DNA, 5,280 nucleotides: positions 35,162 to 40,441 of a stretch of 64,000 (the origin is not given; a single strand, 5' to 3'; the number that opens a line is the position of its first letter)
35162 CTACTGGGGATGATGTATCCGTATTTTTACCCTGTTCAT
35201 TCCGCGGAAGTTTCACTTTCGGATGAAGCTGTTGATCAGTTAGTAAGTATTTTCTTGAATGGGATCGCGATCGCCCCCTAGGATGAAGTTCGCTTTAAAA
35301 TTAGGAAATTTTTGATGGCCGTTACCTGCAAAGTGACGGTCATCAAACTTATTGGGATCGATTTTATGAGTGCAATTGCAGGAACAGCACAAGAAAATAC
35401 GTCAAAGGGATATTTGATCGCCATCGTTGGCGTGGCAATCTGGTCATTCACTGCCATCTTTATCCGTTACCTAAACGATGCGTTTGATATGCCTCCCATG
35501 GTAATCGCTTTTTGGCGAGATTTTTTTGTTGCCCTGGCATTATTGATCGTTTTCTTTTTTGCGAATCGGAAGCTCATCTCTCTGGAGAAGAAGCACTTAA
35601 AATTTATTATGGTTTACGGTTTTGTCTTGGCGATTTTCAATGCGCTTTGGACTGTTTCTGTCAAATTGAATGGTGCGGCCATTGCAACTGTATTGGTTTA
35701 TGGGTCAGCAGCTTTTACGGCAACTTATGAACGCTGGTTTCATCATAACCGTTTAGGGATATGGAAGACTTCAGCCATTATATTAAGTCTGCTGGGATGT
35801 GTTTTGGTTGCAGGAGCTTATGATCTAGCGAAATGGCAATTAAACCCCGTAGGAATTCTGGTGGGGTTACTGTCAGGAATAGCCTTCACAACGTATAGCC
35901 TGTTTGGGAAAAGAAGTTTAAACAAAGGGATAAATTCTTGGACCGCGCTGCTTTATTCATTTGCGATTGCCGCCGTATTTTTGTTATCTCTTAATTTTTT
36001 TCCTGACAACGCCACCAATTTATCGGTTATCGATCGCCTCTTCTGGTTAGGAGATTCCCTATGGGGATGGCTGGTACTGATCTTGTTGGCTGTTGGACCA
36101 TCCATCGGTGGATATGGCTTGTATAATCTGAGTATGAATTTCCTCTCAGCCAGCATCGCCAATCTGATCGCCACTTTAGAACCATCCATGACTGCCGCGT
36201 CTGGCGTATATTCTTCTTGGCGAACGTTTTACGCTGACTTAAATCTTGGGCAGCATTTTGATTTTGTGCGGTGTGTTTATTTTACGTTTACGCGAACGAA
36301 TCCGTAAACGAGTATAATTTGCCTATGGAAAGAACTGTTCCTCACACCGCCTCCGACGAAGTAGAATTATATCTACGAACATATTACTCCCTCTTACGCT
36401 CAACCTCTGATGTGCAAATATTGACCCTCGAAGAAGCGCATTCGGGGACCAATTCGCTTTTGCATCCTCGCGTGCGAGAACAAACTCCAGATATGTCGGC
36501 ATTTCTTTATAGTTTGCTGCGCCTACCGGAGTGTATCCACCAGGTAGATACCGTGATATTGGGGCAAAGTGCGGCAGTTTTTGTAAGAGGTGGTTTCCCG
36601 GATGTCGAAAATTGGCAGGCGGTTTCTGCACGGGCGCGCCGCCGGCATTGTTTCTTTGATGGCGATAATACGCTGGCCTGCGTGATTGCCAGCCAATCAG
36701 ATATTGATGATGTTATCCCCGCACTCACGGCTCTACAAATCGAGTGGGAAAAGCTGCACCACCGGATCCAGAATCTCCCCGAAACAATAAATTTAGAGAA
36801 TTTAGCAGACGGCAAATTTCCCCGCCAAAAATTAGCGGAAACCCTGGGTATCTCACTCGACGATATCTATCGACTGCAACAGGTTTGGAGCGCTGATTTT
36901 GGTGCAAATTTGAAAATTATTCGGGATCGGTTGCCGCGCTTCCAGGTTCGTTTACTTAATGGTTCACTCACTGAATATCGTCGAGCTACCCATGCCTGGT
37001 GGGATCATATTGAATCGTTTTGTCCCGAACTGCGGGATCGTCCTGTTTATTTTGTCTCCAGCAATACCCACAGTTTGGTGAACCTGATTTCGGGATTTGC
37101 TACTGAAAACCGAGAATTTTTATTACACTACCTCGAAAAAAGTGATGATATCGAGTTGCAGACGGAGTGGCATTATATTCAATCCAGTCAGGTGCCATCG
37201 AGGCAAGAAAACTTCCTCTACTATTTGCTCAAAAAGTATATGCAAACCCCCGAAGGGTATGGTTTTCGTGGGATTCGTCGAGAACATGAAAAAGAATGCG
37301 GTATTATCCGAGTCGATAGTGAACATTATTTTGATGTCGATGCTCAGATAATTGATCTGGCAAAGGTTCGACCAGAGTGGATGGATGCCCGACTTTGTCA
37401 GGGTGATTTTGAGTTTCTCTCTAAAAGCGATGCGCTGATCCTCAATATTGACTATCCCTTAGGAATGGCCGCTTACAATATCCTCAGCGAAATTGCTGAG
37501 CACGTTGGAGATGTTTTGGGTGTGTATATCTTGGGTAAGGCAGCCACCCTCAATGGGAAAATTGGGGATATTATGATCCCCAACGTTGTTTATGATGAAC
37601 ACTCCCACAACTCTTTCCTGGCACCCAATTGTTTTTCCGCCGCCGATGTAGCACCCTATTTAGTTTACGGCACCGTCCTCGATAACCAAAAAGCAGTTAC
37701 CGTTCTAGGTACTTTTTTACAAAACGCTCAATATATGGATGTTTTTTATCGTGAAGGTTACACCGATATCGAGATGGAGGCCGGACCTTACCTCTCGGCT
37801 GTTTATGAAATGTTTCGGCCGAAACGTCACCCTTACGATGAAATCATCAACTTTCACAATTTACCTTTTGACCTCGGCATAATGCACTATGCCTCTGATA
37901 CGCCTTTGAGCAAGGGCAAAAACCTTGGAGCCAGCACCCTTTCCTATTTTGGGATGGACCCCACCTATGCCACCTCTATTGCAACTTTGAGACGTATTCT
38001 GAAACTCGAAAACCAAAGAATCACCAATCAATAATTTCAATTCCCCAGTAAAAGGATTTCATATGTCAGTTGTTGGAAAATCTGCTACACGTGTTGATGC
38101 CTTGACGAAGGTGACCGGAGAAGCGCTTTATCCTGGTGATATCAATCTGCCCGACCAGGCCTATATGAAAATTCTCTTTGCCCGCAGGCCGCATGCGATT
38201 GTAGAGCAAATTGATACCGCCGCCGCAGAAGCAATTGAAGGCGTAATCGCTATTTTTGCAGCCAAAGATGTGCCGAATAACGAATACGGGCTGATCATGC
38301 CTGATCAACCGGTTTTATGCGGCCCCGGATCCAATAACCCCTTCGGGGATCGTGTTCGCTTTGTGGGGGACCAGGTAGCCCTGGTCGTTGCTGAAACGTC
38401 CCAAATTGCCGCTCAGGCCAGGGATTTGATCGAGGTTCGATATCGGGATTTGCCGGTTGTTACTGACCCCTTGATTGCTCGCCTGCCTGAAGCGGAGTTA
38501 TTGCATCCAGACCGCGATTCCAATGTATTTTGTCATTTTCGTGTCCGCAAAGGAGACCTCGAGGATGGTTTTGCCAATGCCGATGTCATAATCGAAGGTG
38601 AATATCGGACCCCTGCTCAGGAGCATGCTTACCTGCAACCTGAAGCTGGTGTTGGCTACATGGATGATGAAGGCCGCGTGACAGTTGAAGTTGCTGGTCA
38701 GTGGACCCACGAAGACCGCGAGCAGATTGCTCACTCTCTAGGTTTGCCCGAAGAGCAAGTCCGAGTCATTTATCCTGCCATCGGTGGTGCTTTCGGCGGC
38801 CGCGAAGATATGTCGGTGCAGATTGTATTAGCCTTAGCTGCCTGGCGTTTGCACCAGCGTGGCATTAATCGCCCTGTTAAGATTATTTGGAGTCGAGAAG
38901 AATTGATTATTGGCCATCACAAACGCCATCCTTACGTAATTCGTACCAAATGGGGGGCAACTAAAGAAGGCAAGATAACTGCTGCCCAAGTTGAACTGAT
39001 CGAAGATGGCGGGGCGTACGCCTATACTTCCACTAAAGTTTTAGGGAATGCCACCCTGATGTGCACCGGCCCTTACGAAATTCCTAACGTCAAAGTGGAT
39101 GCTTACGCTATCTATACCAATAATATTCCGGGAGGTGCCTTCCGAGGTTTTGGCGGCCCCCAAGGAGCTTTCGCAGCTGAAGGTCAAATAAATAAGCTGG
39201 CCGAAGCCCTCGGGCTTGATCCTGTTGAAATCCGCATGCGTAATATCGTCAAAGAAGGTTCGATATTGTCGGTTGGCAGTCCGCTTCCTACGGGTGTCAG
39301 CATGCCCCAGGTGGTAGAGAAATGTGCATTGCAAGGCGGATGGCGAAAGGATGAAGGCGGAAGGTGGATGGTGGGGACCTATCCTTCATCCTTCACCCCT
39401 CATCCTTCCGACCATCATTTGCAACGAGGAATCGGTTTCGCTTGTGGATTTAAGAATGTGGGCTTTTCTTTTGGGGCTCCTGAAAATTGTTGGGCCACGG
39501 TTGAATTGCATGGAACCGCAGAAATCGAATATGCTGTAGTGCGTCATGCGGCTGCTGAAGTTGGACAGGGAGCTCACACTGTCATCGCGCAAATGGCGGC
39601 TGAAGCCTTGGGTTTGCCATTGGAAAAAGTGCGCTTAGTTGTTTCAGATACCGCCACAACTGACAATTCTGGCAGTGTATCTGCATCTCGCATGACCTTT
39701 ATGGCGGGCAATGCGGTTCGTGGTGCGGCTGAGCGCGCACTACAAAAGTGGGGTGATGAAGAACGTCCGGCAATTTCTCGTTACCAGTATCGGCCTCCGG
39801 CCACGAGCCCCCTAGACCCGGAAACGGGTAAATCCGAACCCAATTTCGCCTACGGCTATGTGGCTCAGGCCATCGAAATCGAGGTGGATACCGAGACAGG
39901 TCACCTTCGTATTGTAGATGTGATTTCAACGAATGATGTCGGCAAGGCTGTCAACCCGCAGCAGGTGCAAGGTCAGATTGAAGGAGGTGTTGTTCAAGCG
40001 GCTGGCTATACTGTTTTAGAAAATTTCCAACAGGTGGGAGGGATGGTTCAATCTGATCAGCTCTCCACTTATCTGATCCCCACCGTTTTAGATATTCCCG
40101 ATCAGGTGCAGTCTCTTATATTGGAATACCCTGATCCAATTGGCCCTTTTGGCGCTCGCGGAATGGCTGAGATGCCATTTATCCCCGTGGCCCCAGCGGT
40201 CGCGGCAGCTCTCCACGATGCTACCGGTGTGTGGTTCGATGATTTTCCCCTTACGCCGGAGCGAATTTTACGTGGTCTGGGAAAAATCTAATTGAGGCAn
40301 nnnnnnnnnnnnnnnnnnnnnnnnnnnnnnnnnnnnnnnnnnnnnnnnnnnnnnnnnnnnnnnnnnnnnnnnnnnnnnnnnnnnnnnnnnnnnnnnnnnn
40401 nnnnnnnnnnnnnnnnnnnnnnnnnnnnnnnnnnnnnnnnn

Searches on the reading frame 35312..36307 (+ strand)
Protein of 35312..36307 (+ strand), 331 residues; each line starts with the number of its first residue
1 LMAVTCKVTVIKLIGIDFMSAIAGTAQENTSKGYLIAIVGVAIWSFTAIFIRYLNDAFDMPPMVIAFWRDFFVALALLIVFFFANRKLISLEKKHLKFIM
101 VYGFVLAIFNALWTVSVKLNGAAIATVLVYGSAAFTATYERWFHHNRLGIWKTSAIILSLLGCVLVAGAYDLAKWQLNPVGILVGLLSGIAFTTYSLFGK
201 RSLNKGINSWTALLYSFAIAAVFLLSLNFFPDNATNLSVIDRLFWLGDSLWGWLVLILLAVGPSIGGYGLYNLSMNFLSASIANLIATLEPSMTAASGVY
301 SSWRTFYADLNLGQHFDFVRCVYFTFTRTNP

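Call 97: search_protein_families(library=pfam, proteins=[window:35312-36307:+], max_evalue=0.001)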
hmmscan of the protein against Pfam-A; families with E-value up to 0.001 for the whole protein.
window:35312-36307:+ (331 aa): 1 family
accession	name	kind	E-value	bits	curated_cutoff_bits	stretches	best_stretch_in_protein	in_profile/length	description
PF00892.27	EamA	-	1e-25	91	28.2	2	32-166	2-133/135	EamA-like transporter family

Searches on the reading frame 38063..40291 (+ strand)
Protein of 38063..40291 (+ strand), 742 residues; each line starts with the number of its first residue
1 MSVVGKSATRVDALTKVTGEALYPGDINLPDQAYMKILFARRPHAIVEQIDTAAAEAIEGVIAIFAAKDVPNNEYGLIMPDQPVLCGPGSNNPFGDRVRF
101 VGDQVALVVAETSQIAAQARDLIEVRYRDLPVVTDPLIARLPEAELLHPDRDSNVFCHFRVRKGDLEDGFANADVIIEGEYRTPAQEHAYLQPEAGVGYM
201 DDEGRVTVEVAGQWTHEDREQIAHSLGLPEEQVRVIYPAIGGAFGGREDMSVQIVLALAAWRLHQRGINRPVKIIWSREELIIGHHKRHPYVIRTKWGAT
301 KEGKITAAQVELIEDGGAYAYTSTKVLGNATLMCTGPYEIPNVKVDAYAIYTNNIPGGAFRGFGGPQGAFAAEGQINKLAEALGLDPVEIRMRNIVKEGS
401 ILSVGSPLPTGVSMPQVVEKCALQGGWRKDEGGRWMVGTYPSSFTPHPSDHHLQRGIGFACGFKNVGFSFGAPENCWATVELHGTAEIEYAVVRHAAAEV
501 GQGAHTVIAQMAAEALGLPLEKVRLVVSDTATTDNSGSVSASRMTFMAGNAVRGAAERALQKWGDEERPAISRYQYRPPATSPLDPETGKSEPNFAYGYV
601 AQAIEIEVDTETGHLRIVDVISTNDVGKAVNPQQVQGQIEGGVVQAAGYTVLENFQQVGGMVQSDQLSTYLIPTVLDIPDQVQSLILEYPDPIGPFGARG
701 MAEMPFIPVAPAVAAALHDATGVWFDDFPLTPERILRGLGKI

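Call 11: search_protein_families(library=pfam, proteins=[window:38063-40291:+], max_evalue=0.01)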
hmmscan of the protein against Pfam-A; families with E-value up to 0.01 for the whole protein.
window:38063-40291:+ (742 aa): 4 families
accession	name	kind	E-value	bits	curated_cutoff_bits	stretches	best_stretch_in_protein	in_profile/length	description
PF02738.23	MoCoBD_1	-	2.9e-81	272.6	27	1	148-395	2-244/244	Molybdopterin cofactor-binding domain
PF20256.3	MoCoBD_2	-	1.4e-53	182.7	27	2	575-679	182-283/283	Molybdopterin cofactor-binding domain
PF01315.27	Ald_Xan_dh_C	-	8.2e-24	84.5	31.3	1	18-131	1-110/110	Aldehyde oxidase and xanthine dehydrogenase, a/b hammerhead domain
PF00046.35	Homeodomain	-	0.0068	16.6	22.9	0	215-235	26-46/57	Homeodomain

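Call 12: find_encoding_contigs(protein=window:38063-40291:+, flank=10000, max_places=10)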
Protein window:38063-40291:+ (742 aa): no gene with exactly this product is on record in the collection.

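Call 14: find_related_loci(query=window:38063-40291:+, collection=genome_contigs, flank=10000)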
Query window:38063-40291:+ (742 aa) in genome_contigs; peptide patterns used: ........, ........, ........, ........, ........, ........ (x = any residue, [..] = any of these).
600 stretches matched a pattern (row limit reached: there are more); 583 encode a relative of the query (tblastn E <= 1e-3); the best 80 are kept; 80 distinct loci.
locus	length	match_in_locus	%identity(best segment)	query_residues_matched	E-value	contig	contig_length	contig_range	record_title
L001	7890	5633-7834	76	2-742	0e+0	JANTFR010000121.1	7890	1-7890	MAG: Anaerolineales bacterium isolate bin100123 c_000000010762, whole genome shotgun sequence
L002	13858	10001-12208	76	1-742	0e+0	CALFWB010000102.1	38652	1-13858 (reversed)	MAG: uncultured Anaerolineales bacterium isolate H1_Bin_METABAT__117_1_1 genome assembly, contig: c_000000081388, whole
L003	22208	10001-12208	75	1-742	0e+0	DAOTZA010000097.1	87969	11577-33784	MAG TPA_asm: Anaerolineales bacterium isolate H38_463 k137_1337092, whole genome shotgun sequence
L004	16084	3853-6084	75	1-742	0e+0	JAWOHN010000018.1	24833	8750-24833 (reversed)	MAG: Anaerolineales bacterium isolate CWP4-3.bin.157 k191_2381558, whole genome shotgun sequence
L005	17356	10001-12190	76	1-742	0e+0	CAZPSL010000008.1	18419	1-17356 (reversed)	MAG TPA_asm: uncultured Anaerolineales bacterium isolate binchicken_co219_421 genome assembly, contig: k141_1176056, who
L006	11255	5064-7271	75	1-742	0e+0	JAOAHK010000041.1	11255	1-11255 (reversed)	MAG: Anaerolineales bacterium isolate SKW59 NODE_41_length_11255_cov_1.652205, whole genome shotgun sequence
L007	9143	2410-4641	76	1-742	0e+0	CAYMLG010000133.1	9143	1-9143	MAG TPA_asm: uncultured Anaerolineaceae bacterium isolate binchicken_co350_84 genome assembly, contig: NODE_8217_length_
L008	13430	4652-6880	75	1-742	0e+0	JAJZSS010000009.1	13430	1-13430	MAG: Chloroflexota bacterium isolate SKS3.bin4 NODE_7437_length_13430_cov_1.112080, whole genome shotgun sequence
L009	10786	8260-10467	75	1-742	0e+0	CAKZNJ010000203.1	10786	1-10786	MAG TPA_asm: uncultured Anaerolineae bacterium isolate SRR5214706_bin.9_CONCOCT_v1.1_MAG genome assembly, contig: ERZ174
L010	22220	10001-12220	76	1-742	0e+0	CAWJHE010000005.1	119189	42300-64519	MAG: uncultured Chloroflexia bacterium isolate MFD04716.bin.2.168 genome assembly, contig: contig_116813, whole genome s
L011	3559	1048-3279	75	1-742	0e+0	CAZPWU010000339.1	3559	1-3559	MAG TPA_asm: uncultured Anaerolineaceae bacterium isolate binchicken_co33_477 genome assembly, contig: NODE_45567_length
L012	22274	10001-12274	73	1-742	0e+0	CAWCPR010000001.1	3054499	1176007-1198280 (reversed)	MAG: uncultured Chloroflexia bacterium isolate MFD04944.bin.2.27 genome assembly, contig: contig_12334, whole genome sho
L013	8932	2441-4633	75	1-742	0e+0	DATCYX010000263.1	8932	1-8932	MAG TPA_asm: Anaerolineales bacterium isolate SMAG_U55 k141_469059, whole genome shotgun sequence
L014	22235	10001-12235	74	1-742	0e+0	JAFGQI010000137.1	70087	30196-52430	MAG: Anaerolineales bacterium isolate Zod_Metabat.740 k87_11240026, whole genome shotgun sequence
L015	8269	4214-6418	75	1-742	0e+0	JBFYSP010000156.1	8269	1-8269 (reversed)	MAG: Anaerolineae bacterium isolate PPR_0243 PPR_0243_bin.14.fa_k121_4917430, whole genome shotgun sequence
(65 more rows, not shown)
